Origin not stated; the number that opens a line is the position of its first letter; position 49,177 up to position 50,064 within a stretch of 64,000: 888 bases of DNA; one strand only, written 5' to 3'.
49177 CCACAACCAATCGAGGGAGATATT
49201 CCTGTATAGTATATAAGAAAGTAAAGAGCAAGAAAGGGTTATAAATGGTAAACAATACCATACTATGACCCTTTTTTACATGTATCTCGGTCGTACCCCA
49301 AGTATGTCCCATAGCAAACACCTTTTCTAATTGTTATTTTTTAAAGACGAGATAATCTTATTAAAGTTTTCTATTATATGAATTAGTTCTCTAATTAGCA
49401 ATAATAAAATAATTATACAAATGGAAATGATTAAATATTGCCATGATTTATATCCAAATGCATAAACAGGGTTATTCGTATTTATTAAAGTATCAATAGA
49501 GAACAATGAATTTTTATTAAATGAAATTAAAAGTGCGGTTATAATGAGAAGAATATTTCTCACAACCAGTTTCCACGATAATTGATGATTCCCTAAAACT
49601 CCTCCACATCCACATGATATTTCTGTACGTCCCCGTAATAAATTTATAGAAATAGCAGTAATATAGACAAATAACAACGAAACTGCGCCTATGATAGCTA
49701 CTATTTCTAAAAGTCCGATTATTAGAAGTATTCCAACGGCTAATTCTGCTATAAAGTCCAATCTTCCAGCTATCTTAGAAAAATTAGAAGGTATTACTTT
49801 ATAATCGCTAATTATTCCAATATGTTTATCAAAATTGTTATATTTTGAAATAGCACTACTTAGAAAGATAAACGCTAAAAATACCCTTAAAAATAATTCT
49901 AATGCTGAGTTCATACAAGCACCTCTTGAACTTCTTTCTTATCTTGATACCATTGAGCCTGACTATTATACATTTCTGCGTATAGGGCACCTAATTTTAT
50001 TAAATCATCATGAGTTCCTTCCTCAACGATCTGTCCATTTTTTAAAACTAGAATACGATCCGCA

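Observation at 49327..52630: Candidate disulfide-rich secreted peptide system: six-Cys precursor, two thioredoxin-like oxidoreductases, MauE/DoxX-like protein and a dedicated ABC exporter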

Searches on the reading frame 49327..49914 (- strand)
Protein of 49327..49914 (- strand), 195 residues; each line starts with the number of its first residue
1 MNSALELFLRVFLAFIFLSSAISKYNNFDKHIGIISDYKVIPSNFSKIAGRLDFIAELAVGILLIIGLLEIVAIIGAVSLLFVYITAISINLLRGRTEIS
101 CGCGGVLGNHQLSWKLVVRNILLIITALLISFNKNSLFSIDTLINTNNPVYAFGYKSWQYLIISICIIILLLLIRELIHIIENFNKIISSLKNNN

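Call 3: search_protein_families(library=pfam, proteins=[window:49327-49914:-], max_evalue=0.1)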
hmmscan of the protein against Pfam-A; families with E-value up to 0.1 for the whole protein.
window:49327-49914:- (195 aa): 4 families
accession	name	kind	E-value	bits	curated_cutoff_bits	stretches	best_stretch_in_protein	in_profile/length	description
PF07291.16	MauE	-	4.8e-25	88.8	27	1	5-129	4-124/128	Methylamine utilisation protein MauE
PF07681.17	DoxX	-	1.1e-06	29.7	23.6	1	7-85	3-81/85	DoxX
PF13564.11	DoxX_2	-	0.00012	22.6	26.3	1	9-97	2-87/103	DoxX-like family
PF16089.10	DUF4818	-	0.017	16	25.6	1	34-65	17-48/116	Domain of unknown function (DUF4818)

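Call 4: search_protein_families(library=ncbifam, proteins=[window:49327-49914:-], max_evalue=0.1)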
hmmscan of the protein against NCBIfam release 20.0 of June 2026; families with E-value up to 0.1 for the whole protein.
window:49327-49914:- (195 aa): 1 family
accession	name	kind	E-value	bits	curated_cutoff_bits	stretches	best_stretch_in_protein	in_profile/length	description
NF050144.1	matur_HvfX_fam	equivalog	5.3e-07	30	80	1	6-88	4-84/165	HvfX family Cu-binding RiPP maturation protein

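Call 44: find_related_loci(query=A3, collection=genome_contigs, flank=7000)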
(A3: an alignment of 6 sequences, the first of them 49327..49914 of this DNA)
Query A3 (195 aa) in genome_contigs; peptide patterns used: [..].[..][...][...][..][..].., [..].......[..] (x = any residue, [..] = any of these).
156 stretches matched a pattern; 13 encode a relative of the query (tblastn E <= 1e-3); 13 distinct loci.
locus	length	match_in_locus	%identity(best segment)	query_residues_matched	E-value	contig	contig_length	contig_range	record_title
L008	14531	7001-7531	39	3-180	6e-39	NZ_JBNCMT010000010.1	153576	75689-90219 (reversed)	Brevibacillus sp. SYSU BS000544 NODE_10_length_153576_cov_80.047069, whole genome shotgun sequence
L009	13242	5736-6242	43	9-177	3e-37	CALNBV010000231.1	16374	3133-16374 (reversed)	MAG TPA_asm: uncultured Paenibacillaceae bacterium isolate SRR1561999_bin.163_CONCOCT_v1.1_MAG genome assembly, contig:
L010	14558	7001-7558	38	5-190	4e-36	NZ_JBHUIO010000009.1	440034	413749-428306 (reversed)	Tumebacillus lipolyticus strain KCTC 32289 platanus_K_17_124_9, whole genome shotgun sequence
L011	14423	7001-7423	44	3-143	6e-34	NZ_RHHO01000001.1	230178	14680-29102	Brevibacillus borstelensis strain NRRL NRS 818 contig_1, whole genome shotgun sequence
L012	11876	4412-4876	43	4-155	8e-33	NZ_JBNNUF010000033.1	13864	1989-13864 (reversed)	Bacillus sp. NPDC094077 NPDC094077_184_F4.ctg-0033, whole genome shotgun sequence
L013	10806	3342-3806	42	4-160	4e-30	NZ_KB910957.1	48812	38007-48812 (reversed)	Bacillus sp. 123MFChir2 H280DRAFT_scaffold00034.34, whole genome shotgun sequence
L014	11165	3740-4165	39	7-148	1e-29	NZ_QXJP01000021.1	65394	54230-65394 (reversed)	Longirhabdus pacifica strain SCSIO 06110 Scaffold20_1, whole genome shotgun sequence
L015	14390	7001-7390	42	8-137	9e-30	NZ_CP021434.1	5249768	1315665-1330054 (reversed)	Tumebacillus avium strain AR23208 chromosome, complete genome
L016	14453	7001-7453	40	7-154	1e-29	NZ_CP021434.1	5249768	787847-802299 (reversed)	Tumebacillus avium strain AR23208 chromosome, complete genome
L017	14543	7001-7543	37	10-190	9e-28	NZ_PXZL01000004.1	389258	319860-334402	Brevibacillus formosus strain NRRL NRS-863 N863_contig_4, whole genome shotgun sequence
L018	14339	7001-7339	47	11-123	3e-27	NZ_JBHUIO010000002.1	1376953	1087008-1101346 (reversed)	Tumebacillus lipolyticus strain KCTC 32289 platanus_K_17_124_2, whole genome shotgun sequence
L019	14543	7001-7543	38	10-190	7e-27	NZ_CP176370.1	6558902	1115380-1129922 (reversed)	Brevibacillus fortis strain LJQJ21 chromosome, complete genome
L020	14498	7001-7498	34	1-180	2e-26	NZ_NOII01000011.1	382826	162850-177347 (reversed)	Fictibacillus aquaticus strain GDSW-R2A3 contig_11, whole genome shotgun sequence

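Call 57: search_protein_families(library=pfam, proteins=[L016:4599-6986:+, L008:8146-8841:+, L008:8838-12959:+, L009:5101-5697:+, L010:4288-4839:+, L012:3853-4386:+], max_evalue=0.01)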
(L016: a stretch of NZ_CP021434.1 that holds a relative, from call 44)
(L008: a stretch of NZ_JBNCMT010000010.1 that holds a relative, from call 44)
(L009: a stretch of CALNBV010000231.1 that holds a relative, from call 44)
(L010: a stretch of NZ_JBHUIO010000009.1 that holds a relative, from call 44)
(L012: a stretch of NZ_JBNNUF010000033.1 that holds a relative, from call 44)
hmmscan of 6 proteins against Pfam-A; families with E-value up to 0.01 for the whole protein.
L016:4599-6986:+ (795 aa): 7 families
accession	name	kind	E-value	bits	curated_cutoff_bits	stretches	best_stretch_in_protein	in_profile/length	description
PF00005.33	ABC_tran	-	4.7e-34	118.4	25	1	559-713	1-137/137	ABC transporter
PF00664.28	ABC_membrane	-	7.4e-10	39.4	28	1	217-484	1-263/274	ABC transporter transmembrane region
PF13304.12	AAA_21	-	3.6e-08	34.3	27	1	684-741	237-298/304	AAA domain, putative AbiEii toxin, Type IV TA system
PF02463.25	SMC_N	-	4e-05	23.6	40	0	684-755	136-211/220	RecF/RecN/SMC N terminal domain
PF13401.12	AAA_22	-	0.002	18.9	27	1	572-711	8-93/130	AAA domain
PF13555.12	AAA_29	-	0.0046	17.1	27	0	562-588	15-41/61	P-loop containing region of AAA domain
PF13476.12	AAA_23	-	0.0065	17.6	27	0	573-589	23-39/201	AAA domain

L008:8146-8841:+ (231 aa): 9 families
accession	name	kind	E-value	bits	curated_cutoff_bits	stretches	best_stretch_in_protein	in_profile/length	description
PF00005.33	ABC_tran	-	8.7e-37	127.2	25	1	26-171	3-136/137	ABC transporter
PF02463.25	SMC_N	-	4.9e-11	42.9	40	2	139-217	132-212/220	RecF/RecN/SMC N terminal domain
PF13304.12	AAA_21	-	1.1e-09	39.3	27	2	36-90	1-44/304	AAA domain, putative AbiEii toxin, Type IV TA system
PF13555.12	AAA_29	-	9.2e-05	22.6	27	1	28-52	16-40/61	P-loop containing region of AAA domain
PF13476.12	AAA_23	-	0.00031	21.9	27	1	5-54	2-39/201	AAA domain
PF20703.3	nSTAND1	-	0.00033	20.8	27.1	1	32-52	31-51/379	Novel STAND NTPase 1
PF13191.12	AAA_16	-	0.00078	20.4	32.6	1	32-191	22-161/167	AAA ATPase domain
PF03193.22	RsgA_GTPase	-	0.0021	18.3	30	1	33-55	105-127/174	RsgA GTPase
PF13401.12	AAA_22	-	0.0035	18.1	27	0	33-59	4-30/130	AAA domain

L008:8838-12959:+ (1373 aa): 2 families
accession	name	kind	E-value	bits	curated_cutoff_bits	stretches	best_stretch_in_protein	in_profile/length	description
PF02687.27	FtsX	-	4.8e-15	56.1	25.5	2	763-870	2-117/120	FtsX-like permease C-terminal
PF01433.26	Peptidase_M1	-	7.2e-11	42.5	27.7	1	1173-1355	2-202/218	Peptidase family M1 domain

L009:5101-5697:+ (198 aa): 6 families
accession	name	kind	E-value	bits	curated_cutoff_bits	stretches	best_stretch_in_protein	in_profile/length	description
PF13905.12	Thioredoxin_8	-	9e-05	23.2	27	1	80-160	5-91/94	Thioredoxin-like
PF00578.27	AhpC-TSA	-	0.0001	22.6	26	1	80-163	28-121/124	AhpC/TSA family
PF13728.12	TraF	-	0.00017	21.9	23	1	77-161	130-203/224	F plasmid transfer operon protein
PF00085.26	Thioredoxin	-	0.00024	21.5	23.5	0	130-165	52-87/103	Thioredoxin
PF08534.16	Redoxin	-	0.00029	21.1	26.6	1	81-165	32-130/148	Redoxin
PF13098.12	Thioredoxin_2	-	0.0051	17.6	27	0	78-168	7-96/104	Thioredoxin-like domain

L010:4288-4839:+ (183 aa): 1 family
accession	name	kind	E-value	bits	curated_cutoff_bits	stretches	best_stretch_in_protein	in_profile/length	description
PF00578.27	AhpC-TSA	-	0.0061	16.9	26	0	64-125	23-82/124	AhpC/TSA family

L012:3853-4386:+ (177 aa): 3 families
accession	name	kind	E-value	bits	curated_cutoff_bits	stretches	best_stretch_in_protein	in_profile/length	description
PF13098.12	Thioredoxin_2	-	9.2e-08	32.8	27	1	67-153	7-89/104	Thioredoxin-like domain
PF08534.16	Redoxin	-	0.0016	18.7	26.6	0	48-155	11-132/148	Redoxin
PF00085.26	Thioredoxin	-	0.0081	16.6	23.5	0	122-149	56-83/103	Thioredoxin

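Call 67: find_homologous_proteins(query=L016:4599-6986:+, max_evalue=1e-60)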
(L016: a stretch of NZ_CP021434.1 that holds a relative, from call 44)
Query L016:4599-6986:+ (795 aa): 28 proteins with E <= 1e-60 among 8000 candidates.
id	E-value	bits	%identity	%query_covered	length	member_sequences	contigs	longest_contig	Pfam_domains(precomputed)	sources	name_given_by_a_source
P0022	0.0e+0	1588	88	100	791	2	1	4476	PF00005.34,PF02463.26,PF13304.13,PF00664.29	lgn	-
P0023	0.0e+0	1279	100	73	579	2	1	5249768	PF00005.34,PF02463.26,PF13304.13,PF00664.29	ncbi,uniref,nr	ncbi:hypothetical protein CBW65_03705 [Tumebacillus avium]|uniref:ABC transporter ATP-binding protei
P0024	7.7e-218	744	57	74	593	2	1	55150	PF00005.34,PF02463.26,PF13304.13,PF00664.29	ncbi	-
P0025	5.3e-217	741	57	74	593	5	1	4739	PF00005.34,PF02463.26,PF13304.13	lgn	-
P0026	3.3e-190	653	51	74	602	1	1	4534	PF00005.34,PF02463.26,PF13304.13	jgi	jgi:ATP-binding cassette subfamily B protein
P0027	2.8e-188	646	50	74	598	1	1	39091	PF00005.34,PF02463.26,PF13304.13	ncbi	-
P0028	1.6e-185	637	48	74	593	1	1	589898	PF00005.34,PF02463.26,PF13304.13,PF00664.29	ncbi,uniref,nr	ncbi:ABC transporter ATP-binding protein [Brevibacillus daliensis]|uniref:ABC transporter ATP-bindin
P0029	6.8e-184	632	49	74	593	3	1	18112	PF00005.34,PF02463.26,PF13304.13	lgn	-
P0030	3.0e-183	630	48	74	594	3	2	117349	PF00005.34,PF02463.26,PF13304.13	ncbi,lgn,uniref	ncbi:ABC transporter ATP-binding protein [Paenibacillus ehimensis]|uniref:ABC transporter ATP-bindin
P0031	6.7e-182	625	48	74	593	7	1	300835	PF00005.34,PF02463.26,PF13304.13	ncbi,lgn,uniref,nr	ncbi:ABC transporter ATP-binding protein [Paenibacillus tyrfis]|uniref:ABC transporter ATP-binding p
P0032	2.3e-177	610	47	74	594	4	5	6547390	PF00005.34,PF02463.26,PF13304.13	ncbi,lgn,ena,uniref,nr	ncbi:ABC transporter ATP-binding protein [Paenibacillus dendritiformis]|uniref:ABC transporter ATP-b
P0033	1.3e-87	313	31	74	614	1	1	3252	PF00005.34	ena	-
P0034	6.6e-77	278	34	31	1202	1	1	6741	PF01926.30,PF13555.13,PF13401.13,PF03193.23,PF13304.13,PF13191.13,PF09818.16,PF01935.24,PF00005.34,PF13476.13,PF02463.26,PF00664.29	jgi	jgi:ATP-binding cassette subfamily C protein CydCD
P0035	6.3e-76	275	31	75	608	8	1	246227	PF00005.34,PF13304.13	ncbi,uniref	ncbi:ABC transporter ATP-binding protein [Nonomuraea sp. NPDC048881]|uniref:ABC transporter ATP-bind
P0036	7.8e-76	274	32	41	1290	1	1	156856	PF06414.19,PF00005.34,PF13555.13,PF13401.13,PF02463.26,PF00664.29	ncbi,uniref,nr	ncbi:ABC transporter ATP-binding protein [Streptomyces zingiberis]|uniref:ABC transporter ATP-bindin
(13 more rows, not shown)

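Call 69: search_dna_similar(query=window:49327-49914:-, collection=plasmids, mode=protein, max_evalue=0.001, max_rows=40)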
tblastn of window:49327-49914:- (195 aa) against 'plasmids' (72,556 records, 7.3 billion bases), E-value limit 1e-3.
Records with a match: 29; places in all: 30; records where one place covers at least 80% of the query: 1.
Best place of each record, by identity: 60-80% 1; <60% 28.
By first word of the organism name: Bacillus 22; Pseudomonas 2; Exiguobacterium 2; Priestia 1; Paracoccus 1; Indioceanicola 1.
By predicted mobility (MOB-suite, as given by PLSDB): non-mobilizable 16; conjugative 10; mobilizable 3.
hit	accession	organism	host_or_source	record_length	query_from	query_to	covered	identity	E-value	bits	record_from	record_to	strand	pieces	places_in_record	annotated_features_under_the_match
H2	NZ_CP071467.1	Priestia megaterium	whole organism,Hypersaline environment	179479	1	195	100%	69.2%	5e-65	223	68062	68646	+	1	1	MauE/DoxX family redox-associated membrane protein | ABC transporter ATP-binding protein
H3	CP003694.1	Bacillus thuringiensis MC28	-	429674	4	150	75%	46.3%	7e-22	99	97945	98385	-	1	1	putative methylamine utilization protein MauE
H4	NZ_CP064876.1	Bacillus toyonensis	sediment,deep-sea sediment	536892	4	150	75%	46.3%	7e-22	99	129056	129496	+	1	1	MauE/DoxX family redox-associated membrane protein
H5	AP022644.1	Bacillus wiedmannii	-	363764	9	151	73%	46.9%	3e-22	100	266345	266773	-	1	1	hypothetical protein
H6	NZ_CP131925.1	Bacillus mycoides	whole organism,soil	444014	4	150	75%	45.6%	1e-21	99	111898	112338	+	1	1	MauE/DoxX family redox-associated membrane protein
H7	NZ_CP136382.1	Bacillus mycoides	whole organism,soil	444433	4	150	75%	45.6%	1e-21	99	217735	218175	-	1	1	MauE/DoxX family redox-associated membrane protein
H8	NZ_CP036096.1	Bacillus toyonensis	cell culture,soil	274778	4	150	75%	44.9%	3e-21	97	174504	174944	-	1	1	MauE/DoxX family redox-associated membrane protein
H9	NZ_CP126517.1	Bacillus toyonensis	bacterial isolate,warm, humid forested ...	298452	4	150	75%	44.9%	4e-21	97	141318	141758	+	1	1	MauE/DoxX family redox-associated membrane protein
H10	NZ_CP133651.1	Bacillus cereus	-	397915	4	150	75%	44.9%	5e-21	97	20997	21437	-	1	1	MauE/DoxX family redox-associated membrane protein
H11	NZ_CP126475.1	Bacillus thuringiensis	mixed culture,termite gut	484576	4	150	75%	44.9%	5e-21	97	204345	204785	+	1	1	MauE/DoxX family redox-associated membrane protein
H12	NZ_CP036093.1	Bacillus toyonensis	cell culture,soil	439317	4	155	78%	43.2%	2e-21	98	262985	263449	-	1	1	MauE/DoxX family redox-associated membrane protein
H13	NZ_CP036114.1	Bacillus toyonensis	-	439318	4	155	78%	43.2%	2e-21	98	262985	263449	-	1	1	MauE/DoxX family redox-associated membrane protein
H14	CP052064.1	Bacillus thuringiensis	soil sample,soil sample from Harissa ...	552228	4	150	75%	43.5%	3e-21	97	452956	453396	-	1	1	methylase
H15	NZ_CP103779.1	Bacillus toyonensis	cell culture,Commercial plant nursery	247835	5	149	74%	39.5%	1e-13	75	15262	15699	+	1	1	MauE/DoxX family redox-associated membrane protein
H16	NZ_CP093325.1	Bacillus sp. N5-665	whole organism,peat soil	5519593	16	144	66%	42.6%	3e-19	92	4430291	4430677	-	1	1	none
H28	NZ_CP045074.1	Paracoccus kondratievae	genome assembly,the fermentation ...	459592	22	142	62%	33.6%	6e-4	47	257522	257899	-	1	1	MauE/DoxX family redox-associated membrane protein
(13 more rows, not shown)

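Call 70: get_annotated_region(hit=H4, flank=6000)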
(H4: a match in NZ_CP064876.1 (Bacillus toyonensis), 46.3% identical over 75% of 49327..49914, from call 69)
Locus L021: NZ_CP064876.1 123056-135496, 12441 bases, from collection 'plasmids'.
description: Bacillus toyonensis strain P18 plasmid pBtP18, complete sequence
organism: Bacillus toyonensis (NCBI taxid 155322)
taxonomy: Bacteria; Bacillota; Bacilli; Bacillales; Bacillaceae; Bacillus; Bacillus toyonensis
host: -; source: sediment,deep-sea sediment; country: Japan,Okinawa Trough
typing (MOB-suite, as given by PLSDB): non-mobilizable; replicon rep_cluster_164
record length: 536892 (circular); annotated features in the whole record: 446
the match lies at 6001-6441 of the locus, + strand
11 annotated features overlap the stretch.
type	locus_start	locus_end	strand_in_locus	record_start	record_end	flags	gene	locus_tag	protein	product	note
CDS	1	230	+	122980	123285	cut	-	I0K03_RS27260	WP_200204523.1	hypothetical protein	-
CDS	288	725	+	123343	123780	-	-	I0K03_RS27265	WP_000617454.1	GNAT family N-acetyltransferase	-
CDS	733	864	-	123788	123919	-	-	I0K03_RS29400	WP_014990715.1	hypothetical protein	-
CDS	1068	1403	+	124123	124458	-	-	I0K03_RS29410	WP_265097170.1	inositol-3-phosphate synthase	-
CDS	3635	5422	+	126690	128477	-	-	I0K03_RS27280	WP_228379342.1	ABC transporter ATP-binding protein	-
CDS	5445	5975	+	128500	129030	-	-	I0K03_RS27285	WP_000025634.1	thioredoxin family protein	-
CDS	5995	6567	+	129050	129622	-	-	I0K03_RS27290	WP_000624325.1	MauE/DoxX family redox-associated membrane protein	GO:0030416 - methylamine metabolic process [Evidence IEA]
CDS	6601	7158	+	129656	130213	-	-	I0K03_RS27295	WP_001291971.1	hypothetical protein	-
CDS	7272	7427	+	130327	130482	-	-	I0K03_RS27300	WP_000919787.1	hypothetical protein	-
CDS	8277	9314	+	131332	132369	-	-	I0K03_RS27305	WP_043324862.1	serine hydrolase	-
CDS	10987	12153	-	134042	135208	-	-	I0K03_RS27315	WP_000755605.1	MFS transporter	GO:0055085 - transmembrane transport [Evidence IEA]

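Call 71: get_annotated_region(hit=H28, flank=5000)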
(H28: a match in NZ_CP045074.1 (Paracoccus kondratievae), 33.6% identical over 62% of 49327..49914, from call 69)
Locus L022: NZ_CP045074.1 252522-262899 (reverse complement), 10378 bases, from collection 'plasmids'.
description: Paracoccus kondratievae strain BJQ0001 plasmid unnamed1, complete sequence
organism: Paracoccus kondratievae (NCBI taxid 135740)
taxonomy: Bacteria; Pseudomonadota; Alphaproteobacteria; Rhodobacterales; Paracoccaceae; Paracoccus; Paracoccus kondratievae
host: -; source: genome assembly,the fermentation starter of Baijiu; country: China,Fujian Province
typing (MOB-suite, as given by PLSDB): non-mobilizable
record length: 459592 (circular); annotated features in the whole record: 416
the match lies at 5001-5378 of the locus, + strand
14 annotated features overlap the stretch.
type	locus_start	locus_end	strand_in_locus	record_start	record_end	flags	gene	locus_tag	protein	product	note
CDS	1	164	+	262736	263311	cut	-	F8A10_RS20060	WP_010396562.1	nitrous oxide reductase accessory protein NosL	-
CDS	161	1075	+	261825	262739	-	-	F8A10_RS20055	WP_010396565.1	FAD:protein FMN transferase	GO:0017013 - protein flavinylation [Evidence IEA]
CDS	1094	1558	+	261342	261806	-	-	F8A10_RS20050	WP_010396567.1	membrane protein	-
CDS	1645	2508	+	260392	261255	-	-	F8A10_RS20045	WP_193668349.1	LysR family transcriptional regulator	GO:0006355 - regulation of DNA-templated transcription [Evidence IEA]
CDS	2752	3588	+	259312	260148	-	-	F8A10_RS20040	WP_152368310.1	methylamine utilization protein MauF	-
CDS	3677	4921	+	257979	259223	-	mauB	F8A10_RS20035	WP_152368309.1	methylamine dehydrogenase (amicyanin) large subunit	-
CDS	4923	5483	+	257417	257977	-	-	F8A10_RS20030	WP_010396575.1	MauE/DoxX family redox-associated membrane protein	GO:0030416 - methylamine metabolic process [Evidence IEA]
CDS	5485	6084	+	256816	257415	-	mauD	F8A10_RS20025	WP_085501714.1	methylamine dehydrogenase accessory protein MauD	-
CDS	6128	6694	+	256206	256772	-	mauA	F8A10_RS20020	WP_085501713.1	methylamine dehydrogenase (amicyanin) small subunit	-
CDS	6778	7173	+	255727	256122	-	-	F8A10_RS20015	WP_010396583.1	amicyanin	-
CDS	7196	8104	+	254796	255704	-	mauJ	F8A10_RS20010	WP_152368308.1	methylamine utilization protein MauJ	-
CDS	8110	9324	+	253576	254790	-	-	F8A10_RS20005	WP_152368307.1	cytochrome c peroxidase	-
CDS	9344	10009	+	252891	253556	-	napG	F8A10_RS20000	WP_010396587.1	ferredoxin-type protein NapG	-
CDS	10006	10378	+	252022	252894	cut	napH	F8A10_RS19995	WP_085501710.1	quinol dehydrogenase ferredoxin subunit NapH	-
